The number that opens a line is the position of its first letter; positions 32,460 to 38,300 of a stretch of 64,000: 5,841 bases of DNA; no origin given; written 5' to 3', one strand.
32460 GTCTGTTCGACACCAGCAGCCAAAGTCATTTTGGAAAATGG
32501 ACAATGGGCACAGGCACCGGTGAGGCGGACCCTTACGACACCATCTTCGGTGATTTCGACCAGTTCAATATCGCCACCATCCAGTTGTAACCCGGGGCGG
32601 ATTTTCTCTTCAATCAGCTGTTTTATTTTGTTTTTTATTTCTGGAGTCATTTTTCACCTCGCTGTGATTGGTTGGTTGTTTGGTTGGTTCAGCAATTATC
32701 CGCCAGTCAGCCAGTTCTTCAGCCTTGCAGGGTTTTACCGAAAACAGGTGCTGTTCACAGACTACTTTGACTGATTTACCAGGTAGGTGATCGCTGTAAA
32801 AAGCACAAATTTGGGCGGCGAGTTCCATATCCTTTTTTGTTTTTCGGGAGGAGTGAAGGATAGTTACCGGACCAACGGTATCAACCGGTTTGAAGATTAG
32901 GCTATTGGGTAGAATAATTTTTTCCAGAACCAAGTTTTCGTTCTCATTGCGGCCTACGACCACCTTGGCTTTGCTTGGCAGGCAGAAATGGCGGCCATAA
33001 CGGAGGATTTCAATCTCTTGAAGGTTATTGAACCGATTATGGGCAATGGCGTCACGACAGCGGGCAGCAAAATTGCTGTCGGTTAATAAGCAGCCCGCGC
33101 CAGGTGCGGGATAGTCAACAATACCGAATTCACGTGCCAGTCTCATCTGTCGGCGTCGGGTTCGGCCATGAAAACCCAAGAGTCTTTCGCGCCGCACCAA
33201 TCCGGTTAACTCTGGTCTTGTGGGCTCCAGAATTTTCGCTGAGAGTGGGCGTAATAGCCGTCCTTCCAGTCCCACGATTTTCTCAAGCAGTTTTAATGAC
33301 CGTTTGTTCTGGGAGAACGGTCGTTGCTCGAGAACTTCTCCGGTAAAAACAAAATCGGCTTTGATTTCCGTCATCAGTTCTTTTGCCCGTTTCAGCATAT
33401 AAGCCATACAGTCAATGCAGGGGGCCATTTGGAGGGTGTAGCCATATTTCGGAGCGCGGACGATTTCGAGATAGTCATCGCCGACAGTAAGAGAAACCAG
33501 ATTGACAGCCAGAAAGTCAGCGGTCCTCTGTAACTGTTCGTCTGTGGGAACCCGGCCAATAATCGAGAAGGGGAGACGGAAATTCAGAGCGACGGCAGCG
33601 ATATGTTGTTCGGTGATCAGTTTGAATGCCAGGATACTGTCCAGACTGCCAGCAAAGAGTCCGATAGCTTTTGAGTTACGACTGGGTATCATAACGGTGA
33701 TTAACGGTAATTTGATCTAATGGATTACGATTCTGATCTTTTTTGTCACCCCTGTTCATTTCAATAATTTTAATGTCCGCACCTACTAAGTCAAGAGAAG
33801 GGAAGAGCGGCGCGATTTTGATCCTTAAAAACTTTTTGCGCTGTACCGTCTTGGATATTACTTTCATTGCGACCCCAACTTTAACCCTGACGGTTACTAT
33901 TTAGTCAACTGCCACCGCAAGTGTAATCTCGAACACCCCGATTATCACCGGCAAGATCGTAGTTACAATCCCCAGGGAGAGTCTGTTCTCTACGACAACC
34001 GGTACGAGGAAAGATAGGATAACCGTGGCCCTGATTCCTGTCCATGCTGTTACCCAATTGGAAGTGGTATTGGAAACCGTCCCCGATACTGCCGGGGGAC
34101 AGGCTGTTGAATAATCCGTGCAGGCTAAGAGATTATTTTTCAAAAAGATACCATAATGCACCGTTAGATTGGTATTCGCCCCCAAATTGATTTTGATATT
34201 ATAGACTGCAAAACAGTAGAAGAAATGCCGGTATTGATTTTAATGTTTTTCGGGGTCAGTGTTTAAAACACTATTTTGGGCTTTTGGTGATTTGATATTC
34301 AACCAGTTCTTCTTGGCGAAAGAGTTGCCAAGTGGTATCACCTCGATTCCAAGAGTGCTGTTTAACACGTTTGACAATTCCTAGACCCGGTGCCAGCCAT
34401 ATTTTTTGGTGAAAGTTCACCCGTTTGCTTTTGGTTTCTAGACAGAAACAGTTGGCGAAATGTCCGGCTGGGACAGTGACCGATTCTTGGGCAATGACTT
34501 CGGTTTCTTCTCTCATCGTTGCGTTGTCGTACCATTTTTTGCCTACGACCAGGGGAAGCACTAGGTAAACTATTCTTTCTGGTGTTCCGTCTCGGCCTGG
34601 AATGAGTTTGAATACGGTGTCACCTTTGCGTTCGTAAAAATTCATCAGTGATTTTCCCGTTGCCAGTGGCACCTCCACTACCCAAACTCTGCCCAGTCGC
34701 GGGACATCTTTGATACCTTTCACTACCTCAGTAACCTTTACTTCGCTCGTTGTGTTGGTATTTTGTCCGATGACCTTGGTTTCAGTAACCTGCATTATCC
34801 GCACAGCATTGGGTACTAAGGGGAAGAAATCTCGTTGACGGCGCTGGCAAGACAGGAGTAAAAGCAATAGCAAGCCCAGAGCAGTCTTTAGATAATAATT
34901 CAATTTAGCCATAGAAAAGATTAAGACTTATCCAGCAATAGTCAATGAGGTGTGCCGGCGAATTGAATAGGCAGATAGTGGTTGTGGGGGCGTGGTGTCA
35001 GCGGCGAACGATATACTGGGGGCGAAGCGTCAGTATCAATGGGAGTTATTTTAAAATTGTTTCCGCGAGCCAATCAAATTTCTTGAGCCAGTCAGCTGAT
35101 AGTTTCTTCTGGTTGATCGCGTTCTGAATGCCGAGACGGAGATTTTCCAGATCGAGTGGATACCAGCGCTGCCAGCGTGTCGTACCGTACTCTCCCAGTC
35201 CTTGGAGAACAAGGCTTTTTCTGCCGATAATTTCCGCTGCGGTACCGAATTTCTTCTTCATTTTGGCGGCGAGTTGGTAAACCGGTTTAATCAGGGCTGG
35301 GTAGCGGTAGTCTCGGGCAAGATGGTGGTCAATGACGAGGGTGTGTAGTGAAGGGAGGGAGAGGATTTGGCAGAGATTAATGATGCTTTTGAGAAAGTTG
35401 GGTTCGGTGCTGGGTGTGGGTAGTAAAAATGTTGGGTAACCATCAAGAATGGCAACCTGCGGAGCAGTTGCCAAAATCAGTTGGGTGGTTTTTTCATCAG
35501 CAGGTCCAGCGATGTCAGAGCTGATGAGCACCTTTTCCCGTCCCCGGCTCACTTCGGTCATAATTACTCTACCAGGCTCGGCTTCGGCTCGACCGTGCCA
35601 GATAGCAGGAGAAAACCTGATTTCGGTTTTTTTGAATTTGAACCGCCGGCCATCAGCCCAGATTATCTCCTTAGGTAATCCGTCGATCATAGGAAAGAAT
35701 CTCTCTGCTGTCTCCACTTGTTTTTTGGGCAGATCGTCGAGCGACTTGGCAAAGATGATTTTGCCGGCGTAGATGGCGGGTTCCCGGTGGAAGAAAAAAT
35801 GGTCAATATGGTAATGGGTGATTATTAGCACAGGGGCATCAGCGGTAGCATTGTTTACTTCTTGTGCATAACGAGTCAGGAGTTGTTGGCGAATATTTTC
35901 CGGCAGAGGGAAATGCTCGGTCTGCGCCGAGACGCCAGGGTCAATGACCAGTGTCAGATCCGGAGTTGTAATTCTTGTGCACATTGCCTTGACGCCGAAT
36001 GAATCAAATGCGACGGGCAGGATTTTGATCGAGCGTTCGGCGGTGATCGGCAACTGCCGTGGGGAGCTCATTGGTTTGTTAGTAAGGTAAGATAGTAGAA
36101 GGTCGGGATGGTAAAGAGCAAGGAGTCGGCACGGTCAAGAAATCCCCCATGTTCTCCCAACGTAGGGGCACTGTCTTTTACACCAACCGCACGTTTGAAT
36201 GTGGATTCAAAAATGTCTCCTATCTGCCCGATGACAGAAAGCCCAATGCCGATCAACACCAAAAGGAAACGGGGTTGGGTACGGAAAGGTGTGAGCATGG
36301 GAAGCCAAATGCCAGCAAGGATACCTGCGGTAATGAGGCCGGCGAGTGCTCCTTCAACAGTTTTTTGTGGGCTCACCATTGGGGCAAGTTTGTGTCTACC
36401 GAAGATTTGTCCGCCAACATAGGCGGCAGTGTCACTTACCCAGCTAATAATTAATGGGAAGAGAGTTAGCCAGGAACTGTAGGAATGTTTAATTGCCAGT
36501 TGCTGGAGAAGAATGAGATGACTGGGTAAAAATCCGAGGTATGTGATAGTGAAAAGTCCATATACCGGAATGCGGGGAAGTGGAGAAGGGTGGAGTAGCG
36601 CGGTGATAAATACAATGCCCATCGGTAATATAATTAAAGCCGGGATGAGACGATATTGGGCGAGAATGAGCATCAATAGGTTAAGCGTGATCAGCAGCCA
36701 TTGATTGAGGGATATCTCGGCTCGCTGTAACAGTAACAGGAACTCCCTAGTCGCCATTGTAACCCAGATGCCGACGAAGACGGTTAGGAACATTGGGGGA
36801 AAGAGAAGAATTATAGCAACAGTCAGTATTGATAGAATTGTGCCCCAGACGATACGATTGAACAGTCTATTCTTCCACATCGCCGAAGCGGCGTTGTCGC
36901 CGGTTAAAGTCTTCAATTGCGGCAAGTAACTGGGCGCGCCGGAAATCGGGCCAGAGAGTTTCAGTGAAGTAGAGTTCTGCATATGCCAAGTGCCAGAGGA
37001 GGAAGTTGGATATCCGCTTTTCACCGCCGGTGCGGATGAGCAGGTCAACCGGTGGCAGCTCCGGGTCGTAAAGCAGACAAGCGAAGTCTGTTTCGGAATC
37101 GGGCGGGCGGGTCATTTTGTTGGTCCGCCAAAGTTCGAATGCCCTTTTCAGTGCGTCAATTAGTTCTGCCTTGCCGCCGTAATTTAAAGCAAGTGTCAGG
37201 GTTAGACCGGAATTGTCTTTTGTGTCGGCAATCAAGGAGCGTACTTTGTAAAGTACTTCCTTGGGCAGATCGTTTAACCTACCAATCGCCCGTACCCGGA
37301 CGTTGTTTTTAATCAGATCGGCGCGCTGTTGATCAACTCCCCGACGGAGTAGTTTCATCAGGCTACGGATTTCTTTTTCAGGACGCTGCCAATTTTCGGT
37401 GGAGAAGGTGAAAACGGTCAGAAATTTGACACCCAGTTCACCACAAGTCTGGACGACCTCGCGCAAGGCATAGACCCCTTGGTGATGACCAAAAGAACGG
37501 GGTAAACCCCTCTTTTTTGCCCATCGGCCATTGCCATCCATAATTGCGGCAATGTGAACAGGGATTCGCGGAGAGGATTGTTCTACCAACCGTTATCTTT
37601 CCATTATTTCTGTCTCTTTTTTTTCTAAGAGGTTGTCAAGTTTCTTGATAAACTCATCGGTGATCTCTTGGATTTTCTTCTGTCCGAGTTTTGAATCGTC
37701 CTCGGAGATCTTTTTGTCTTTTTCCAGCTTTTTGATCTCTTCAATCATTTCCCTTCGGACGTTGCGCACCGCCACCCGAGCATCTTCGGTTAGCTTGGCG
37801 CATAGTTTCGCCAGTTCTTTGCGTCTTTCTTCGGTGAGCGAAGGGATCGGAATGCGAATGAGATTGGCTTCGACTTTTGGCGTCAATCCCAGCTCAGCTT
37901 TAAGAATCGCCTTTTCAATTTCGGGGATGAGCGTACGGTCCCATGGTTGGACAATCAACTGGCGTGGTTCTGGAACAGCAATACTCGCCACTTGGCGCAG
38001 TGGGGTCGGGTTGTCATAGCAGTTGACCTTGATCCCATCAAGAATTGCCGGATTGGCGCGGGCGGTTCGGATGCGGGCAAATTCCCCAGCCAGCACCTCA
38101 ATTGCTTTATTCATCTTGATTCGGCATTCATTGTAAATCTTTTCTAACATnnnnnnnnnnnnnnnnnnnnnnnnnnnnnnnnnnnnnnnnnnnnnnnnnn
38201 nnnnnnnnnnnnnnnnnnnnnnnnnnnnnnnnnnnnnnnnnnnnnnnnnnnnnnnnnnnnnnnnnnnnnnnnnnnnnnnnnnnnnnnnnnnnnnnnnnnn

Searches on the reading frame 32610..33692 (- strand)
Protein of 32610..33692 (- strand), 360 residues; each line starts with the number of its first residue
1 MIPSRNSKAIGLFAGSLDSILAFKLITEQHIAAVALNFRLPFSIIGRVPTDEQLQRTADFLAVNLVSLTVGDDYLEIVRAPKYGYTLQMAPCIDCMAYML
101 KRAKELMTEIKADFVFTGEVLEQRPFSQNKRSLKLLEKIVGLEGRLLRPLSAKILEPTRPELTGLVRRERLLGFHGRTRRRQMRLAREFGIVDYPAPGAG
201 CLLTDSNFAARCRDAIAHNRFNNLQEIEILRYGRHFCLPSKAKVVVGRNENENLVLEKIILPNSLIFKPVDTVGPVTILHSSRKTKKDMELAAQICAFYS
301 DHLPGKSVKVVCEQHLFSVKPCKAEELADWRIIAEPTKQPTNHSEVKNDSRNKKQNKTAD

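Call 69: search_protein_families(library=pfam, proteins=[window:32610-33692:-], max_evalue=0.00001)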
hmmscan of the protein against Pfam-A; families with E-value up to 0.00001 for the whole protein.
window:32610-33692:- (360 aa): 1 family
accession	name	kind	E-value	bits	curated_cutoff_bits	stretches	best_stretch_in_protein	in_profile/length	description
PF18297.6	NFACT-R_2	-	9.6e-19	67.9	26.9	1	233-331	1-104/104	NFACT protein RNA binding domain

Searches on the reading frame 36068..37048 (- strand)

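Call 69: search_protein_families(library=pfam, proteins=[window:36068-37048:-], max_evalue=0.00001)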
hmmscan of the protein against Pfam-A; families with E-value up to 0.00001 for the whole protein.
window:36068-37048:- (326 aa): 1 family
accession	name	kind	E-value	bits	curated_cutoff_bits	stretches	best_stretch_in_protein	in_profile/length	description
PF01148.25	CTP_transf_1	-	1.2e-49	170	24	1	64-321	2-261/264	Cytidylyltransferase family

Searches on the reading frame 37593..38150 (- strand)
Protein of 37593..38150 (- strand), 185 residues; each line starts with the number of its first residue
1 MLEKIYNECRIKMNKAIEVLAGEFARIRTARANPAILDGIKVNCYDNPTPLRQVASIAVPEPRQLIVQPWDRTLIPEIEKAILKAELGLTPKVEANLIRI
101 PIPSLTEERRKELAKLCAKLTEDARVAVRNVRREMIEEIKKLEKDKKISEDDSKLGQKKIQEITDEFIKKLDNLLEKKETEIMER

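Call 69: search_protein_families(library=pfam, proteins=[window:37593-38150:-], max_evalue=0.00001)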
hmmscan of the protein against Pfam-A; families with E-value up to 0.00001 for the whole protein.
window:37593-38150:- (185 aa): 1 family
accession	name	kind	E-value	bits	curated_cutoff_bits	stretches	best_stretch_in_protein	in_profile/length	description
PF01765.24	RRF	-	4.4e-66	222.2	29.7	1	22-183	3-164/164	Ribosome recycling factor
